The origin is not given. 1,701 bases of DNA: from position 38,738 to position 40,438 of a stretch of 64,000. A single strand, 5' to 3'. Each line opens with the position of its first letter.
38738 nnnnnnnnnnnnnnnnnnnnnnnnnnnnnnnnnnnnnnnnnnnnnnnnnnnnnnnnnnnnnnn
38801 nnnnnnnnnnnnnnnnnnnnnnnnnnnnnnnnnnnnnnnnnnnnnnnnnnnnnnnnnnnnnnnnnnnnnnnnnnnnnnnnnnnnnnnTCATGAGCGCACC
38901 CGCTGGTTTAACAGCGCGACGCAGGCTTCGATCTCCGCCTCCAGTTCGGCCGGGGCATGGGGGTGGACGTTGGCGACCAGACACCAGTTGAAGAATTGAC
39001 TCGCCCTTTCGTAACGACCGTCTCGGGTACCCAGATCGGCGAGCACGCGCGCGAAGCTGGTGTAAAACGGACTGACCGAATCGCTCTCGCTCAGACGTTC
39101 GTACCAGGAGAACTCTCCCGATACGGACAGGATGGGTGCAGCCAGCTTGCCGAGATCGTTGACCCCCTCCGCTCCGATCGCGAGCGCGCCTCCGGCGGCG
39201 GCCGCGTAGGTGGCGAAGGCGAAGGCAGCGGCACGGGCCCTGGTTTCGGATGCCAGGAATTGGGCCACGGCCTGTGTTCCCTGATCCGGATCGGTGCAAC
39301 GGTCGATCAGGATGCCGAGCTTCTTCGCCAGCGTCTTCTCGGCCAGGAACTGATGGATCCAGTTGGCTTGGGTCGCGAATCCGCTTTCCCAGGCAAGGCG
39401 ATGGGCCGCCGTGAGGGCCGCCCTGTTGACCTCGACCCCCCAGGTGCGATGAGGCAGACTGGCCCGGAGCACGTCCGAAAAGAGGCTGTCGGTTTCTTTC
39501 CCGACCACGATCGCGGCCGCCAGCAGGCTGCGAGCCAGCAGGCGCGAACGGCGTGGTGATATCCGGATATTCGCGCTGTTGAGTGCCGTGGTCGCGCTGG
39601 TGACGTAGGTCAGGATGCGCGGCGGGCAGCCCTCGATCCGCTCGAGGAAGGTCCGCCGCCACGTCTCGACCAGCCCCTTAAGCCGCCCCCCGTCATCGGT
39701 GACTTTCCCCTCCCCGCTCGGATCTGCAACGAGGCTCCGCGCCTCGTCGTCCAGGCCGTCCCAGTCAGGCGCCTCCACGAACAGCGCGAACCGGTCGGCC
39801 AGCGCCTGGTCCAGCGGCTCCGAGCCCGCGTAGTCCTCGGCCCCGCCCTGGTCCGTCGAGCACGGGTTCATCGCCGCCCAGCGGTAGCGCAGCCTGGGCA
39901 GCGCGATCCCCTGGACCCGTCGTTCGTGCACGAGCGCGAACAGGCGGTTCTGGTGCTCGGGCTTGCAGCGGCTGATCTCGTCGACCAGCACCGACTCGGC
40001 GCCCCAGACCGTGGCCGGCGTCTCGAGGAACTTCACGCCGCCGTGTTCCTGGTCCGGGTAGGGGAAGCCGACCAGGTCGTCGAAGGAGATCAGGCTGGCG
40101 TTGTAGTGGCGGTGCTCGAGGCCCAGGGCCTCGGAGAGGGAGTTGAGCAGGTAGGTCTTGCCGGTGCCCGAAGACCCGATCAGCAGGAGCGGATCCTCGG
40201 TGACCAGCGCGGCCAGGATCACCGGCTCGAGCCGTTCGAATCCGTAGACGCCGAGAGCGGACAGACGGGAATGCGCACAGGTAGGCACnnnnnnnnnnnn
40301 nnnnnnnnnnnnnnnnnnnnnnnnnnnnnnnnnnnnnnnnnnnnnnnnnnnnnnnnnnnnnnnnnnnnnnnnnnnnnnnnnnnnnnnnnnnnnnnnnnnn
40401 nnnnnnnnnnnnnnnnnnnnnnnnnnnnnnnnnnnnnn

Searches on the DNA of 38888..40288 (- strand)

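Call 16: search_rna_families(sources=[L009, L011, L008, L050, L051, L059, L060, L069, L071, L078, L080, L042], threshold=gathering)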
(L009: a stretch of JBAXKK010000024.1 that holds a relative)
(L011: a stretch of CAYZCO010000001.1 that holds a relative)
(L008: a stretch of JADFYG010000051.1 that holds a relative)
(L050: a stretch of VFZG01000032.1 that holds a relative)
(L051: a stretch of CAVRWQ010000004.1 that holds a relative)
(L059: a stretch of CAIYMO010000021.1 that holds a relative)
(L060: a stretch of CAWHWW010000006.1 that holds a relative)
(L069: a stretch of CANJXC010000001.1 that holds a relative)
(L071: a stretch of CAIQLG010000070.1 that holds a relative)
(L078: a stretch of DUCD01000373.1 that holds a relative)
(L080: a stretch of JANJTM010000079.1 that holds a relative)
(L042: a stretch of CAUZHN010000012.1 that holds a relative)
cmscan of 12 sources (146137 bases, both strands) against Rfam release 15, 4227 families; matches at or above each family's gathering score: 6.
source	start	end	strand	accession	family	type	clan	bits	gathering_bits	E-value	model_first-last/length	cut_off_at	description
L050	5892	5997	+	RF00162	SAM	Cis-reg; riboswitch;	CL00012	78.3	44.4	2.4e-16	1-108/108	no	SAM riboswitch aptamer (S box leader)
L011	5344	5416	+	RF00005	tRNA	Gene; tRNA;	CL00001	69.5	29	9.7e-13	1-71/71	no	tRNA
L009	9565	9636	+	RF00005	tRNA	Gene; tRNA;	CL00001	69.2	29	1.2e-12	1-71/71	no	tRNA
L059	11473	11545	-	RF00005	tRNA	Gene; tRNA;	CL00001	61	29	2.2e-10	1-71/71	no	tRNA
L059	5418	5530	+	RF01725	SAM-I-IV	Cis-reg; riboswitch;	CL00012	55.6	41.1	4.7e-06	1-99/99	no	SAM-I/IV (S-adenosyl methionine) riboswitch aptamer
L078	5511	5648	+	RF01725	SAM-I-IV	Cis-reg; riboswitch;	CL00012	48.2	41.1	0.0002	1-99/99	no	SAM-I/IV (S-adenosyl methionine) riboswitch aptamer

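Call 25: search_rna_families(sources=[L003, L010, L006, L016, L028, L037, L039, L077, L005, L004, L013, L048], threshold=gathering)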
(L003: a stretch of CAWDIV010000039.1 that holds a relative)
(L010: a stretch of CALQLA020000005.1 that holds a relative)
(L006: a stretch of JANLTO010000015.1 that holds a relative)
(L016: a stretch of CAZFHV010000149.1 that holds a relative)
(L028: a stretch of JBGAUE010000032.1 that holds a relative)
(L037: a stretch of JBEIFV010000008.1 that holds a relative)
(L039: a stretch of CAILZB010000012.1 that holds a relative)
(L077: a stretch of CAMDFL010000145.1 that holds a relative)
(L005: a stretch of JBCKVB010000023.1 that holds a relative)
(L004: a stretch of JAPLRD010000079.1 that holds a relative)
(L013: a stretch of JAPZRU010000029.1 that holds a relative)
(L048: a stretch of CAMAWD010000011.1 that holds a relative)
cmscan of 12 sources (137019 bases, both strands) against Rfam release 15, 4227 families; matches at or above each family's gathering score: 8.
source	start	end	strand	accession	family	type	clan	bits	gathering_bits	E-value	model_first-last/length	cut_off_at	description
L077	4337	4409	+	RF00005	tRNA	Gene; tRNA;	CL00001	72.6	29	1.3e-13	1-71/71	no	tRNA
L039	355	459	+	RF01725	SAM-I-IV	Cis-reg; riboswitch;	CL00012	62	41.1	1.7e-07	1-99/99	no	SAM-I/IV (S-adenosyl methionine) riboswitch aptamer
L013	5623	5729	+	RF01725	SAM-I-IV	Cis-reg; riboswitch;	CL00012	57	41.1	2.1e-06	1-99/99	no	SAM-I/IV (S-adenosyl methionine) riboswitch aptamer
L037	2569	2694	+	RF01725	SAM-I-IV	Cis-reg; riboswitch;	CL00012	54.3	41.1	8.3e-06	1-99/99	no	SAM-I/IV (S-adenosyl methionine) riboswitch aptamer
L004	4054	4133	+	RF00521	SAM_alpha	Cis-reg; riboswitch;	-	41.6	36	1.2e-05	1-79/79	no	Alpha-proteobacteria SAM riboswitch aptamer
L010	5740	5817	+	RF00521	SAM_alpha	Cis-reg; riboswitch;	-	39.3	36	5e-05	1-79/79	no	Alpha-proteobacteria SAM riboswitch aptamer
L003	4380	4459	+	RF00521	SAM_alpha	Cis-reg; riboswitch;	-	38.1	36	0.00011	1-79/79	no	Alpha-proteobacteria SAM riboswitch aptamer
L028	2581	2658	+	RF00521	SAM_alpha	Cis-reg; riboswitch;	-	37.3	36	0.00018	1-79/79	no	Alpha-proteobacteria SAM riboswitch aptamer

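Call 41: search_rna_families(sources=[L002, L007, L015, L020, L027, L032, L033, L034, L044, L052, L055, L064, L067, L079, L014, L017, L018, L029, L043, L046], threshold=gathering)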
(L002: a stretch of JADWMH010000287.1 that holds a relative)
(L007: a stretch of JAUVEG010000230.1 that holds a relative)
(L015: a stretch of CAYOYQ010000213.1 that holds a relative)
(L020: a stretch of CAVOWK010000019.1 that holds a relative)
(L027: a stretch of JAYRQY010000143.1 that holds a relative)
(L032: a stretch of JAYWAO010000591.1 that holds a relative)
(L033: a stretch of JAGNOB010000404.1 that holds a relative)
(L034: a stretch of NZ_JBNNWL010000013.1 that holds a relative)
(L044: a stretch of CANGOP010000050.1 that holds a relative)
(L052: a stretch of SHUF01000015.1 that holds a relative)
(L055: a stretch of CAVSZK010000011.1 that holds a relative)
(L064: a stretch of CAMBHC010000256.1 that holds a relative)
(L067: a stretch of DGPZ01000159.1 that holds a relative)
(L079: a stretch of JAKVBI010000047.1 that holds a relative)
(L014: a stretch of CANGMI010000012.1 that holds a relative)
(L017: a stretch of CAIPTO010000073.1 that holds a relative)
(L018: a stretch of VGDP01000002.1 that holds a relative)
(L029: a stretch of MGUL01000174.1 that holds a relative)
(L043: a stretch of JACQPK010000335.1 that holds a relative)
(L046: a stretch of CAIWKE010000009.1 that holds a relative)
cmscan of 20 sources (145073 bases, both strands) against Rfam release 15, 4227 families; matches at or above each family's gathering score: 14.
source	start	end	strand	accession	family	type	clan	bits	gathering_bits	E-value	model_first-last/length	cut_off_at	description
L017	13144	13215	+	RF00005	tRNA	Gene; tRNA;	CL00001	69.2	29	1.2e-12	1-71/71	no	tRNA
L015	150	267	+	RF01725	SAM-I-IV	Cis-reg; riboswitch;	CL00012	64.7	41.1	4.4e-08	1-99/99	no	SAM-I/IV (S-adenosyl methionine) riboswitch aptamer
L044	2479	2572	+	RF01725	SAM-I-IV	Cis-reg; riboswitch;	CL00012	62.9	41.1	1.1e-07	1-99/99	no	SAM-I/IV (S-adenosyl methionine) riboswitch aptamer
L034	1829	1921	+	RF01725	SAM-I-IV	Cis-reg; riboswitch;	CL00012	61.7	41.1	2.1e-07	1-99/99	no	SAM-I/IV (S-adenosyl methionine) riboswitch aptamer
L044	3093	3197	+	RF01725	SAM-I-IV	Cis-reg; riboswitch;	CL00012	59.7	41.1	5.6e-07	1-99/99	no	SAM-I/IV (S-adenosyl methionine) riboswitch aptamer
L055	5133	5240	+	RF01725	SAM-I-IV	Cis-reg; riboswitch;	CL00012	59.1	41.1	7.7e-07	1-99/99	no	SAM-I/IV (S-adenosyl methionine) riboswitch aptamer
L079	386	492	+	RF01725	SAM-I-IV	Cis-reg; riboswitch;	CL00012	57.8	41.1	1.5e-06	1-99/99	no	SAM-I/IV (S-adenosyl methionine) riboswitch aptamer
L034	2433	2537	+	RF01725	SAM-I-IV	Cis-reg; riboswitch;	CL00012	56.8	41.1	2.5e-06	1-99/99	no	SAM-I/IV (S-adenosyl methionine) riboswitch aptamer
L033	853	959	+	RF01725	SAM-I-IV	Cis-reg; riboswitch;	CL00012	56.4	41.1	3.1e-06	1-99/99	no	SAM-I/IV (S-adenosyl methionine) riboswitch aptamer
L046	5882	5988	+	RF01725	SAM-I-IV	Cis-reg; riboswitch;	CL00012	54.8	41.1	6.8e-06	1-99/99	no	SAM-I/IV (S-adenosyl methionine) riboswitch aptamer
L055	851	958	+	RF01725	SAM-I-IV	Cis-reg; riboswitch;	CL00012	53.2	41.1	1.5e-05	1-99/99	no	SAM-I/IV (S-adenosyl methionine) riboswitch aptamer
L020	389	495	+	RF01725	SAM-I-IV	Cis-reg; riboswitch;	CL00012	48.4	41.1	0.00018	1-99/99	no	SAM-I/IV (S-adenosyl methionine) riboswitch aptamer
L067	1447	1594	+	RF01725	SAM-I-IV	Cis-reg; riboswitch;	CL00012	47.5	41.1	0.00029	1-99/99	no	SAM-I/IV (S-adenosyl methionine) riboswitch aptamer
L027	1431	1551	+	RF01725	SAM-I-IV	Cis-reg; riboswitch;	CL00012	45.6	41.1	0.00071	1-99/99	no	SAM-I/IV (S-adenosyl methionine) riboswitch aptamer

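Call 42: search_rna_families(sources=[L021, L022, L023, L026, L030, L035, L036, L040, L045, L049, L053], threshold=gathering)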
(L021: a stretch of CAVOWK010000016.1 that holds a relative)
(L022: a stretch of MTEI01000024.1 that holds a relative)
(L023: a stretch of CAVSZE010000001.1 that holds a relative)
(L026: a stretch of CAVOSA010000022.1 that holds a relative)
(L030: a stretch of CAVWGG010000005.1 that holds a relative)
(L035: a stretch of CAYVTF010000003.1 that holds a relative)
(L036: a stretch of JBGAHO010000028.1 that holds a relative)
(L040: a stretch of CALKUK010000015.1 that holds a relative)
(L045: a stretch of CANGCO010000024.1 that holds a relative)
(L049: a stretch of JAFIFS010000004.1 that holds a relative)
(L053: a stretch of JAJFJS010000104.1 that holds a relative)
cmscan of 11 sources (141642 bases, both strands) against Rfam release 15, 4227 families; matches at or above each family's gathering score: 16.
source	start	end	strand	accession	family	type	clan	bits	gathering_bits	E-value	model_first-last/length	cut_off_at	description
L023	3205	3277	+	RF00005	tRNA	Gene; tRNA;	CL00001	72.8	29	1.2e-13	1-71/71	no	tRNA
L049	5825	5934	+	RF01725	SAM-I-IV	Cis-reg; riboswitch;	CL00012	62.2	41.1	1.6e-07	1-99/99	no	SAM-I/IV (S-adenosyl methionine) riboswitch aptamer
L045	5793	5901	+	RF01725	SAM-I-IV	Cis-reg; riboswitch;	CL00012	61.4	41.1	2.4e-07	1-99/99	no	SAM-I/IV (S-adenosyl methionine) riboswitch aptamer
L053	4119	4219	+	RF01725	SAM-I-IV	Cis-reg; riboswitch;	CL00012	60.7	41.1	3.3e-07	1-99/99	no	SAM-I/IV (S-adenosyl methionine) riboswitch aptamer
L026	11209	11316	+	RF01725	SAM-I-IV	Cis-reg; riboswitch;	CL00012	60.5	41.1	3.7e-07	1-99/99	no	SAM-I/IV (S-adenosyl methionine) riboswitch aptamer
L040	5768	5872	+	RF01725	SAM-I-IV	Cis-reg; riboswitch;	CL00012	60.5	41.1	3.6e-07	1-99/99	no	SAM-I/IV (S-adenosyl methionine) riboswitch aptamer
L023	10684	10791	+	RF01725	SAM-I-IV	Cis-reg; riboswitch;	CL00012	59.9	41.1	4.9e-07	1-99/99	no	SAM-I/IV (S-adenosyl methionine) riboswitch aptamer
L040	5155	5247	+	RF01725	SAM-I-IV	Cis-reg; riboswitch;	CL00012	59.8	41.1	5.1e-07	1-99/99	no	SAM-I/IV (S-adenosyl methionine) riboswitch aptamer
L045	5571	5669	+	RF01725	SAM-I-IV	Cis-reg; riboswitch;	CL00012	58.3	41.1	1.1e-06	1-99/99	no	SAM-I/IV (S-adenosyl methionine) riboswitch aptamer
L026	5820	5927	+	RF01725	SAM-I-IV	Cis-reg; riboswitch;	CL00012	57.4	41.1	1.8e-06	1-99/99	no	SAM-I/IV (S-adenosyl methionine) riboswitch aptamer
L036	5801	5909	+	RF01725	SAM-I-IV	Cis-reg; riboswitch;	CL00012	55.8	41.1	4e-06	1-99/99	no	SAM-I/IV (S-adenosyl methionine) riboswitch aptamer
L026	10211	10318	+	RF01725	SAM-I-IV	Cis-reg; riboswitch;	CL00012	55.4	41.1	5e-06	1-99/99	no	SAM-I/IV (S-adenosyl methionine) riboswitch aptamer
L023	5797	5903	+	RF01725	SAM-I-IV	Cis-reg; riboswitch;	CL00012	53.7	41.1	1.2e-05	1-99/99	no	SAM-I/IV (S-adenosyl methionine) riboswitch aptamer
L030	5878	5984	+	RF01725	SAM-I-IV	Cis-reg; riboswitch;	CL00012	51.9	41.1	2.9e-05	1-99/99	no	SAM-I/IV (S-adenosyl methionine) riboswitch aptamer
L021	5866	5972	+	RF01725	SAM-I-IV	Cis-reg; riboswitch;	CL00012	51.4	41.1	3.7e-05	1-99/99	no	SAM-I/IV (S-adenosyl methionine) riboswitch aptamer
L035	5777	5894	+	RF01725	SAM-I-IV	Cis-reg; riboswitch;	CL00012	48.6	41.1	0.00016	1-99/99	no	SAM-I/IV (S-adenosyl methionine) riboswitch aptamer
